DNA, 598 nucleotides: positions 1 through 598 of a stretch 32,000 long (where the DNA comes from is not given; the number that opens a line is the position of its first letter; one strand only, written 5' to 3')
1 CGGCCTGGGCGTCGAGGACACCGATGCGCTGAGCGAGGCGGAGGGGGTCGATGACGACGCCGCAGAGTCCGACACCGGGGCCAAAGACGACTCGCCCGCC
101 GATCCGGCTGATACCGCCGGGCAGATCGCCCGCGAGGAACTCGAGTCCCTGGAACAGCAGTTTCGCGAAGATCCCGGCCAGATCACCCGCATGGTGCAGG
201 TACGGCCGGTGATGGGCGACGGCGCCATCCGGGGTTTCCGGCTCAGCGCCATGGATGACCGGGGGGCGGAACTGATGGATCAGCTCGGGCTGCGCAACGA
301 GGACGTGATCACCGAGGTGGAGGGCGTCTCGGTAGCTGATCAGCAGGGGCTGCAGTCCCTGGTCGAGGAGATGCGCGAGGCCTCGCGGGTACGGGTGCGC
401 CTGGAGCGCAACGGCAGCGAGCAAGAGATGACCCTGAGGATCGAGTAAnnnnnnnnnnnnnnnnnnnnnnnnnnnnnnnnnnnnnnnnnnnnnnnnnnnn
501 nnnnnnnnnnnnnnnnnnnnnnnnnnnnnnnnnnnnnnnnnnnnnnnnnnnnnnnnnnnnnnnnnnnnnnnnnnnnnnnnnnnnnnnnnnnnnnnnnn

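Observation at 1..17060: Type II secretion locus is fragmented and brackets the cytochrome island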

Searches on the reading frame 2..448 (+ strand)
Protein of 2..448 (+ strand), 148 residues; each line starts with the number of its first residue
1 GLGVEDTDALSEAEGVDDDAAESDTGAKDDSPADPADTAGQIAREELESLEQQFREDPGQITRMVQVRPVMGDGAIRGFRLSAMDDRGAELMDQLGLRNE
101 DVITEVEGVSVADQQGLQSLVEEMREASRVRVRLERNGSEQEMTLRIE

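Call 3: search_protein_families(library=pfam, proteins=[window:2-448:+], max_evalue=0.01)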
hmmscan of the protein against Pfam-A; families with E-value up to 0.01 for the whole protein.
window:2-448:+ (148 aa): 2 families
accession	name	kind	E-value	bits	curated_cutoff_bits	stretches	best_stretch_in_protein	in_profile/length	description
PF13180.12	PDZ_2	-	3.6e-07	30.8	27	1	95-145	28-78/80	PDZ domain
PF17820.7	PDZ_6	-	0.00099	19.2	27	1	93-136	12-54/54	PDZ domain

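Call 6: search_protein_families(library=ncbifam, proteins=[window:2-448:+], max_evalue=0.01)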
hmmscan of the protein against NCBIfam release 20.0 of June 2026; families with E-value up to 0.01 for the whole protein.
window:2-448:+ (148 aa): 10 families
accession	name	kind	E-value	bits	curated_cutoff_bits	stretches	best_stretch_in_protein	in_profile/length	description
NF041515.1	GspC_delta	equivalog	1.2e-14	54.8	150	1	49-147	214-310/311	type II secretion system protein GspC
TIGR01713.1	typeII_sec_gspC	equivalog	4e-14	52.8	101.6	1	39-146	156-258/259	type II secretion system protein GspC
TIGR02037.1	degP_htrA_DO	subfamily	2.7e-07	29.9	416.2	1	95-147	275-327/434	Do family serine endopeptidase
NF041521.1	HhoA_HhoB_HtrA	equivalog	3.3e-06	26.6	450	1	94-147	278-331/335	HhoA/HhoB/HtrA family serine endopeptidase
NF041199.1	trx7_PDZ_seleno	equivalog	7.4e-05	21.8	300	1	93-147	217-272/390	Trx7/PDZ domain-containing (seleno)protein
NF041616.1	T2SS_C_SYNERG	exception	9.4e-05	21.9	200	1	21-141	176-289/296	type II secretion system protein GspC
NF040960.1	MamE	equivalog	0.00019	20.2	800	1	94-146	482-534/659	magnetosome formation protease MamE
NF047968.1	SerProtHtrA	equivalog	0.0032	16.9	470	1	93-145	303-355/357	serine protease HtrA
NF007242.0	PRK09681.1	equivalog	0.0035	16.5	561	1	27-144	201-315/319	type II secretion system protein GspC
NF008147.1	PRK10898.1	equivalog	0.0045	16.2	408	1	74-146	276-346/352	outer membrane-stress sensor serine endopeptidase DegS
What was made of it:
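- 1..448 (+): 3' part of gspC (last 148 codons, PDZ domain). The gene starts left of the window. NCBIfam GspC models and Pfam PDZ_2 (calls 3, 6).
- Checked: Residues 1..448 (+) are the C-terminal PDZ part of GspC (NCBIfam GspC models, Pfam PDZ; calls 3, 6).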
